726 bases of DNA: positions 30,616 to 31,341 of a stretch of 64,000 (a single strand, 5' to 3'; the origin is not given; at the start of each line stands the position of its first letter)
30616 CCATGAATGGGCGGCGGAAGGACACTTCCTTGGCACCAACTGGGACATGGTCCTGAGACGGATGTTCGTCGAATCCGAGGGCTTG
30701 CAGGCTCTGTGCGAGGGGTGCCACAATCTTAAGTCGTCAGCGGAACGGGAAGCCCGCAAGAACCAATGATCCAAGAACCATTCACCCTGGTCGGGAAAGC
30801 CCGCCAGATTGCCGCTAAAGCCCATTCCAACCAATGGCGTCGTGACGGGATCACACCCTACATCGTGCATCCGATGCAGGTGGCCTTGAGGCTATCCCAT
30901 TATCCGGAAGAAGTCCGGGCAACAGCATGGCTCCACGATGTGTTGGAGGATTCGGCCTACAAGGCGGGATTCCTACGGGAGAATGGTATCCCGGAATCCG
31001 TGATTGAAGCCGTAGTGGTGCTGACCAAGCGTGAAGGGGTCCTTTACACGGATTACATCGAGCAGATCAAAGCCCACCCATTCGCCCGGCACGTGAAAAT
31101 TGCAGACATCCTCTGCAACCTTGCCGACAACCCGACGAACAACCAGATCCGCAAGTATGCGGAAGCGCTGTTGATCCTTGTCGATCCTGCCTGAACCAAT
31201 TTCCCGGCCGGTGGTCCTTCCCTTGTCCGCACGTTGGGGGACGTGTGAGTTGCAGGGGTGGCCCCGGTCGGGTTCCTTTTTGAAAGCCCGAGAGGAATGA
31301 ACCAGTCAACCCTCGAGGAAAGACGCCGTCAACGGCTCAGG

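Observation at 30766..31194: Phage-encoded HD-domain small alarmone hydrolase candidate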

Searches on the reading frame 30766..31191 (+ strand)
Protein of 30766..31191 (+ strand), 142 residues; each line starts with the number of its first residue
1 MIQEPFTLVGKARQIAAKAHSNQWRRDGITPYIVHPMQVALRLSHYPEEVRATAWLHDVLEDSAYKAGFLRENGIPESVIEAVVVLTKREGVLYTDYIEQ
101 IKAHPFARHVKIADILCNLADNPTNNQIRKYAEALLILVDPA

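Call 3: search_protein_families(library=pfam, proteins=[window:30766-31191:+], max_evalue=0.01)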
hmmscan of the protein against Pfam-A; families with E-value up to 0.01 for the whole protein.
window:30766-31191:+ (142 aa): 1 family
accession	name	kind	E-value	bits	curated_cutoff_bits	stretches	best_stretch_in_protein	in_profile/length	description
PF13328.12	HD_4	-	8.3e-05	22.8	27.2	1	12-63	1-53/156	HD domain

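Call 4: search_protein_families(library=phrogs, proteins=[window:30766-31191:+], max_evalue=0.01)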
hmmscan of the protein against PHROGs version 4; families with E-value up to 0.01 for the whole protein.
window:30766-31191:+ (142 aa): 4 families
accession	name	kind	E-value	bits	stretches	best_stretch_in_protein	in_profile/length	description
phrog_990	-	other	1.1e-39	137.8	1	3-140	149-293/374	metal-dependent phosphohydrolase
phrog_30929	-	unknown function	1.7e-09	38.1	1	1-118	230-347/413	-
phrog_32047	-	other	3.5e-08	34.1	1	9-64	26-84/301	phosphohydrolase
phrog_15275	-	unknown function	1.8e-05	25.6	1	3-124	24-153/223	-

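Call 5: search_protein_families(library=ncbifam, proteins=[window:30766-31191:+], max_evalue=1)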
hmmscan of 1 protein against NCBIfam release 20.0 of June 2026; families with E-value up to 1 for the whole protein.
window:30766-31191:+ (142 aa): 4 families
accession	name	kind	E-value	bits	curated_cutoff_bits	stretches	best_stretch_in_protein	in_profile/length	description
TIGR00691.1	spoT_relA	subfamily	3.9e-11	42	499.2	1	14-92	3-81/687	RelA/SpoT family protein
NF008303.0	PRK11092.1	equivalog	5.2e-07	28.2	947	1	9-121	23-139/702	bifunctional GTP diphosphokinase/guanosine-3',5'-bis pyrophosphate 3'-pyrophosphohydrolase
NF007619.0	PRK10270.1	equivalog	0.14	11.1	532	0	77-115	103-141/340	cell division protein YceG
NF001808.0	PRK00522.1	equivalog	0.15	11.5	123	1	79-105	130-156/167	thiol peroxidase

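Call 6: search_solved_structures(query=window:30766-31191:+, max_evalue=1, show_alignments=4)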
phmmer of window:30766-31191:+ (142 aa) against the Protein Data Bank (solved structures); distinct sequences matched with E-value up to 1: 23.
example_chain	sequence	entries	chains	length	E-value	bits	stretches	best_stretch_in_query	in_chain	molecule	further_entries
7smg_A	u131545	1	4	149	4.5e-19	72.1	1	6-122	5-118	(p)ppApp hydrolase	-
7oiw_A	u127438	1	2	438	5e-08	36.3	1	6-122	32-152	GTP pyrophosphokinase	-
8acu_A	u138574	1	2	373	5.7e-07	32.9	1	4-125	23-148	GTP pyrophosphokinase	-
6yxa_A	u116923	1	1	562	1.2e-06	31.9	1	4-125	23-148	GTP pyrophosphokinase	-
4yf1_A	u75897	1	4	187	1.3e-06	31.8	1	9-91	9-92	Lmo0812 protein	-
5xnx_A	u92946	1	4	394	2.5e-06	30.8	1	7-138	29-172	Bifunctional (p)ppGpp synthase/hydrolase RelA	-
8fr8_I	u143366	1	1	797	2.5e-06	30.8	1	7-138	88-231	GTP pyrophosphokinase RelA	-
1vj7_A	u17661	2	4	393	6e-06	29.6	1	7-126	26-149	Bifunctional RELA/SPOT | Bifunctional (p)ppGpp synthase/hydrolase RelA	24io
6yvc_A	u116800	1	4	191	0.00015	25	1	12-127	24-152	Bifunctional (P)ppGpp synthetase/guanosine-3',5'-bis(Diphosphate) 3'-pyrophosphohydrolase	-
6z3n_AAA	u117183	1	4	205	0.0002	24.6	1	12-127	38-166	Hydrolase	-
3nr1_A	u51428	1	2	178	0.00021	24.6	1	11-121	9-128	HD domain-containing protein 3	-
6z3o_AAA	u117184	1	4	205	0.00054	23.3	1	12-127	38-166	Small Alarmone Hydrolase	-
6s2t_A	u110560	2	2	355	0.00091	22.5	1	8-65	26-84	(P)ppGpp synthetase I, SpoT/RelA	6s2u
7ohg_A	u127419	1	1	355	0.00091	22.5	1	8-65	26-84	Guanosine-3',5'-bis(Diphosphate) 3'-pyrophosphohydrolase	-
6s2v_A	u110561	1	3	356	0.00091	22.5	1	8-65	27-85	(P)ppGpp synthetase I, SpoT/RelA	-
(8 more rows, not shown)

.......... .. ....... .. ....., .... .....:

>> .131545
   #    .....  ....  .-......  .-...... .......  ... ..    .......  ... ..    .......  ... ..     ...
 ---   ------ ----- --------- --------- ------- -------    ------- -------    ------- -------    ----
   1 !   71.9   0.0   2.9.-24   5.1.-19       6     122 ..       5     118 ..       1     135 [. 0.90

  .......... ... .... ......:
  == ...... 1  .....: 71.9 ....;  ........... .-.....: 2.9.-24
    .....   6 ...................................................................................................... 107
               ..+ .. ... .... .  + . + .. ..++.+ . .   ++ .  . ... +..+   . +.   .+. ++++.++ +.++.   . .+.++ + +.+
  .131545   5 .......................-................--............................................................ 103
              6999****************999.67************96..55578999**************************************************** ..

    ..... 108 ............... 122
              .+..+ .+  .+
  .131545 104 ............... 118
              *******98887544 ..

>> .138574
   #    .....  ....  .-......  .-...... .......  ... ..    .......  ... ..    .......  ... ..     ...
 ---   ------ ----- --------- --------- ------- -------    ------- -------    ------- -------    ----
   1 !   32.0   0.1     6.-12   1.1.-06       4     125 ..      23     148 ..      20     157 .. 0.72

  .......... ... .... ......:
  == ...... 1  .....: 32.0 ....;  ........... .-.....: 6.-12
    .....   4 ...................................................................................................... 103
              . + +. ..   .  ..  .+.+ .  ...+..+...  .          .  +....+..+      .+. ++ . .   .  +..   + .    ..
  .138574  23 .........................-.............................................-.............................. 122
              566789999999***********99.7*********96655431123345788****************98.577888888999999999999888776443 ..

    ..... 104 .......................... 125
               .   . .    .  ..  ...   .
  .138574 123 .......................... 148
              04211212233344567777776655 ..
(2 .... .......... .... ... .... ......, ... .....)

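Call 7: search_dna_similar(query=window:30766-31191:+, collection=phages, mode=protein, max_rows=30)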
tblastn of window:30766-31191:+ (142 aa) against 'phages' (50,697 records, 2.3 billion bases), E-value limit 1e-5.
Records with a match: 376; places in all: 382; records where one place covers at least 80% of the query: 272.
Best place of each record, by identity: <60% 376.
By first word of the organism name: Pseudomonas 165; Vibrio 41; Streptococcus 35; Klebsiella 30; Escherichia 12; Salmonella 10; Erwinia 9; Cronobacter 7; Streptomyces 7; Rhodococcus 6; and 26 more.
By host as written in the record: Pseudomonas aeruginosa 50; - 42; Pseudomonas aeruginosa PAO1 25; Pseudomonas syringae pv. actinidiae 18; Klebsiella pneumoniae 12; Pseudomonas aeruginosa PAK 10; Cronobacter sakazakii 7; Klebsiella pneumoniae K23 7; and 133 more.
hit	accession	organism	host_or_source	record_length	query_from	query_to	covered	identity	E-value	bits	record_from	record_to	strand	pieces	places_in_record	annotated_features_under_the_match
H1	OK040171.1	Pseudomonas phage PHB09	Pseudomonas syringae pv. actinidiae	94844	11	142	93%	39.9%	6e-12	67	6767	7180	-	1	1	metal dependent phosphohydrolase, HD region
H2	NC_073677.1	Pseudomonas phage PHB09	Pseudomonas syringae pv. actinidiae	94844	11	142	93%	39.9%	6e-12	67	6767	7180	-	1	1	metal dependent phosphohydrolase, HD region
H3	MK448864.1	Streptococcus phage Javan180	Streptococcus equi 4047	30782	2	138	96%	38.2%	1e-15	78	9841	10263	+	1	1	guanosine-3',5'-bis(diphosphate) 3'-pyrophosphohydrolase | hypothetical protein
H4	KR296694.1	Salmonella phage 40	Salmonella paratyphi A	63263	2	133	93%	37.9%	3e-12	68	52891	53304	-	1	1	hypothetical protein | thymidine kinase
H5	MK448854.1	Streptococcus phage Javan146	Streptococcus dysgalactiae ERR109289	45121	2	118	82%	41.9%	4e-16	79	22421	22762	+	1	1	guanosine-3',5'-bis(diphosphate) 3'-pyrophosphohydrolase | hypothetical protein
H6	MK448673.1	Streptococcus phage Javan119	Streptococcus dysgalactiae ATCC_27957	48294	2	118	82%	41.9%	6e-16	79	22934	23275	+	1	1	guanosine-3',5'-bis(diphosphate) 3'-pyrophosphohydrolase | hypothetical protein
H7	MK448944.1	Streptococcus phage Javan452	Streptococcus pyogenes ERR111845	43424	2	118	82%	41.9%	6e-16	79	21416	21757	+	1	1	guanosine-3',5'-bis(diphosphate) 3'-pyrophosphohydrolase | hypothetical protein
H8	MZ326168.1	Salmonella phage NINP13076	Salmonella enterica CDC K-1891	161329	5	133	91%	38.0%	7e-12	67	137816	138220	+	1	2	putative metal dependent phosphohydrolase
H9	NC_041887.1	Rhodococcus phage Weasels2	Rhodococcus erythropolis RIA 643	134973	6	135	92%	37.6%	1e-14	75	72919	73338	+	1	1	metal-dependent phosphohydrolase | hypothetical protein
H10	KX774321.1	Rhodococcus phage Weasels2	Rhodococcus erythropolis RIA 643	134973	6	135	92%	37.6%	1e-14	75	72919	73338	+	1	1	phosphohydrolase | hypothetical protein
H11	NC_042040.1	Rhodococcus phage Trina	Rhodococcus erythropolis RIA 643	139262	15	138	87%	39.3%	3e-12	68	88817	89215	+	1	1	metal-dependent phosphohydrolase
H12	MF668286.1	Rhodococcus phage Trina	Rhodococcus erythropolis RIA 643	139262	15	138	87%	39.3%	3e-12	68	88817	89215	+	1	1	phosphohydrolase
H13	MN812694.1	Pectobacterium phage Bobbio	Dickeya dianthicola F101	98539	8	138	92%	36.9%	1e-8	57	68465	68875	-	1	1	record has no annotation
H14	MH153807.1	Rhodococcus phage Peregrin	Rhodococcus erythropolis RIA 643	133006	3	135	94%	36.1%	1e-13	72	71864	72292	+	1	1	115: hypothetical protein | 114: hypothetical protein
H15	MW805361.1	Paraglaciecola Antarctic GD virus 1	Paraglaciecola sp. strain IceBac 372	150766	2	118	82%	40.7%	2e-8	57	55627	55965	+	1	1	RelA/SpoT family protein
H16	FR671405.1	Streptococcus phage V22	Streptococcus pneumoniae, strain V22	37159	3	138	96%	35.0%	2e-16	80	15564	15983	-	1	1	scaffold 3 | Metal dependent phosphohydrolase | Phage protein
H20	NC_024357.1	Streptococcus phage K13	Streptococcus pneumoniae isolate K13-810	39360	3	138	96%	35.0%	2e-16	80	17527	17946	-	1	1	metal-dependent phosphohydrolase | phage protein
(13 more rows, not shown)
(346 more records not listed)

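Call 8: search_protein_families(library=padloc, proteins=[window:30766-31191:+], max_evalue=0.01)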
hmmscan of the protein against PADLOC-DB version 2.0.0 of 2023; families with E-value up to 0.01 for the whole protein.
window:30766-31191:+ (142 aa): 0 families

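Call 19: find_homologous_proteins(query=window:30766-31191:+, max_evalue=0.00001)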
Query window:30766-31191:+ (142 aa): 113 proteins with E <= 0.00001 among 211 candidates.
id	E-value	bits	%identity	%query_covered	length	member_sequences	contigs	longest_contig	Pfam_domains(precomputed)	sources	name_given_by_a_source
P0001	6.9e-89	313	100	100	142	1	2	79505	-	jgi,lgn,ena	jgi:(p)ppGpp synthase/HD superfamily hydrolase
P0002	5.0e-42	161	58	94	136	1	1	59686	-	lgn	-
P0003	7.0e-40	154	58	94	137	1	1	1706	PF13328.13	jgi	jgi:(p)ppGpp synthase/HD superfamily hydrolase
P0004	1.2e-39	153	60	84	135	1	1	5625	PF13328.13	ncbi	-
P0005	1.2e-38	150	55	94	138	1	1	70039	-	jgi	jgi:(p)ppGpp synthase/HD superfamily hydrolase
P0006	3.9e-37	145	58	92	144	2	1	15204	-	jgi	jgi:(p)ppGpp synthase/HD superfamily hydrolase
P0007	2.6e-36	143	58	93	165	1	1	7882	-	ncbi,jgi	jgi:(p)ppGpp synthase/HD superfamily hydrolase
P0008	7.4e-36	141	57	94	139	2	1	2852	PF13328.13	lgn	-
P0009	3.1e-35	139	53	94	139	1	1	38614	PF13328.13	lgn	-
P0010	1.7e-34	137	51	95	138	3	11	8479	-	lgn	-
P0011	3.4e-34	136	55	95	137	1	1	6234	PF13328.13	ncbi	-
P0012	7.8e-34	135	55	90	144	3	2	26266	-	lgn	-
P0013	1.7e-33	133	51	89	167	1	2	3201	PF13328.13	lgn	-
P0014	4.5e-33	132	50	97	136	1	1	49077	PF13328.13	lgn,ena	-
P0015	7.0e-33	131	50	94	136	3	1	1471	PF13328.13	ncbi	-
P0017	9.7e-33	131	54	91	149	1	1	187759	PF13328.13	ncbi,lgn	ncbi:MAG: HD domain-containing protein [Verrucomicrobiota bacterium]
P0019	3.4e-32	129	53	85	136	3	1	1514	PF13328.13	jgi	jgi:(p)ppGpp synthase/HD superfamily hydrolase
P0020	1.8e-31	127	53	89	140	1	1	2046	PF13328.13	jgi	jgi:(p)ppGpp synthase/HD superfamily hydrolase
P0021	7.8e-31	125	52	94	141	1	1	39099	PF13328.13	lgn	-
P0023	2.4e-30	123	53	91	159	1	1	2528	PF13328.13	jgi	jgi:(p)ppGpp synthase/HD superfamily hydrolase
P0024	2.6e-30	123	54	91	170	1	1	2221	PF13328.13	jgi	jgi:(p)ppGpp synthase/HD superfamily hydrolase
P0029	2.5e-29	120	52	90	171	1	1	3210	PF13328.13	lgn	-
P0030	4.7e-29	119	52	91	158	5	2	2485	PF13328.13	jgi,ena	jgi:(p)ppGpp synthase/HD superfamily hydrolase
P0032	5.5e-29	119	50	91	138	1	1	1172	PF13328.13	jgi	jgi:(p)ppGpp synthase/HD superfamily hydrolase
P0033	6.3e-29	119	52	91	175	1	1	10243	PF13328.13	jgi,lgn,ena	jgi:(p)ppGpp synthase/HD superfamily hydrolase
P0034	6.3e-29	119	50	96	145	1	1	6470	PF13328.13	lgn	-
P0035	1.0e-28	118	53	89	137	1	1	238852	PF13328.13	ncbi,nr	ncbi:MAG: hypothetical protein NVV63_12595 [Opitutus sp.]|nr:hypothetical protein [Opitutus sp.]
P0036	1.2e-28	118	51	90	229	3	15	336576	PF13328.13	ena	-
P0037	3.4e-28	116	49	93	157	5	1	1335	PF13328.13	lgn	-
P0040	6.1e-27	112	53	89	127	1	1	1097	PF13328.13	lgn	-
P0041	9.6e-27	112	51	91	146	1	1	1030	PF13328.13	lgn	-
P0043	1.5e-26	111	51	89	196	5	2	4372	PF13328.13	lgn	-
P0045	1.1e-25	108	48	93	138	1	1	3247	PF13328.13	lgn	-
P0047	9.3e-25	105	45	93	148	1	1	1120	PF13328.13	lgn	-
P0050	5.5e-24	103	46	97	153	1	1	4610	PF13328.13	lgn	-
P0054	2.0e-22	98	48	82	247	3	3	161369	PF13328.13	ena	-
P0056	1.2e-21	95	48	94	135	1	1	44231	PF13328.13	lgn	-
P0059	3.0e-20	91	45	93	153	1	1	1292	PF13328.13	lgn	-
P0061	1.8e-19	88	45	88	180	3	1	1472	PF13328.13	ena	-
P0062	1.9e-19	88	44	89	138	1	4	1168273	PF13328.13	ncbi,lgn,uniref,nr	ncbi:HD domain-containing protein [Paenibacillus peoriae]|uniref:HD domain-containing protein n=1 Ta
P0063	4.8e-19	87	44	89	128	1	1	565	PF13328.13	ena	-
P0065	2.0e-18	85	44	88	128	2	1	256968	PF13328.13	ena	-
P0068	2.0e-17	81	41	90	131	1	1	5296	PF13328.13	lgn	-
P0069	2.5e-17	81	44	92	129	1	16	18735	PF13328.13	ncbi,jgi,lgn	jgi:(p)ppGpp synthase/HD superfamily hydrolase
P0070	3.7e-17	81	42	92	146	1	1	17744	PF13328.13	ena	-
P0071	1.0e-16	79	42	86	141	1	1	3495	PF13328.13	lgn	-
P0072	1.1e-16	79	44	89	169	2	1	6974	PF13328.13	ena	-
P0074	1.4e-16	79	40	92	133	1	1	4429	PF13328.13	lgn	-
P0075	1.9e-16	78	39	91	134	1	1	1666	PF13328.13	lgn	-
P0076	2.0e-16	78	41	88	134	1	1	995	PF13328.13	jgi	-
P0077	2.4e-16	78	40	91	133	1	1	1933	PF13328.13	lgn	-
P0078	2.9e-16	78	44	94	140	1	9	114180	PF13328.13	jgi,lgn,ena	jgi:(p)ppGpp synthase/HD superfamily hydrolase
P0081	1.8e-15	75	41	94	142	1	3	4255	PF13328.13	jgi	jgi:guanosine-3',5'-bis(diphosphate) 3'-pyrophosphohydrolase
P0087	4.6e-14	71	46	79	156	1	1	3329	PF13328.13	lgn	-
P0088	6.9e-14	70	44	79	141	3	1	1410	PF13328.13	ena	-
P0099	6.1e-10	57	49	51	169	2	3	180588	PF13328.13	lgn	-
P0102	2.2e-8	52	36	80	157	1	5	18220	PF13328.13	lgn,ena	-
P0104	7.7e-8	50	40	82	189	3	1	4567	PF13328.13,PF01966.29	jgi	jgi:(p)ppGpp synthase/HD superfamily hydrolase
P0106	3.4e-7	48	50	42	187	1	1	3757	PF13328.13,PF01966.29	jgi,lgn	jgi:(p)ppGpp synthase/HD superfamily hydrolase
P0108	5.9e-7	48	48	42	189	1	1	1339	PF13328.13,PF01966.29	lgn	-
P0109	1.2e-6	46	47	47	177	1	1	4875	PF13328.13,PF01966.29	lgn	-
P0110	1.3e-6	46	47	47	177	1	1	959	PF13328.13,PF01966.29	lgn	-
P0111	3.4e-6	45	47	46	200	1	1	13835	PF13328.13,PF01966.29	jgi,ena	-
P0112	3.6e-6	45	41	48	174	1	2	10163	PF13328.13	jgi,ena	jgi:(p)ppGpp synthase/HD superfamily hydrolase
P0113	7.5e-6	44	35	91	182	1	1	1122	PF13328.13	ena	-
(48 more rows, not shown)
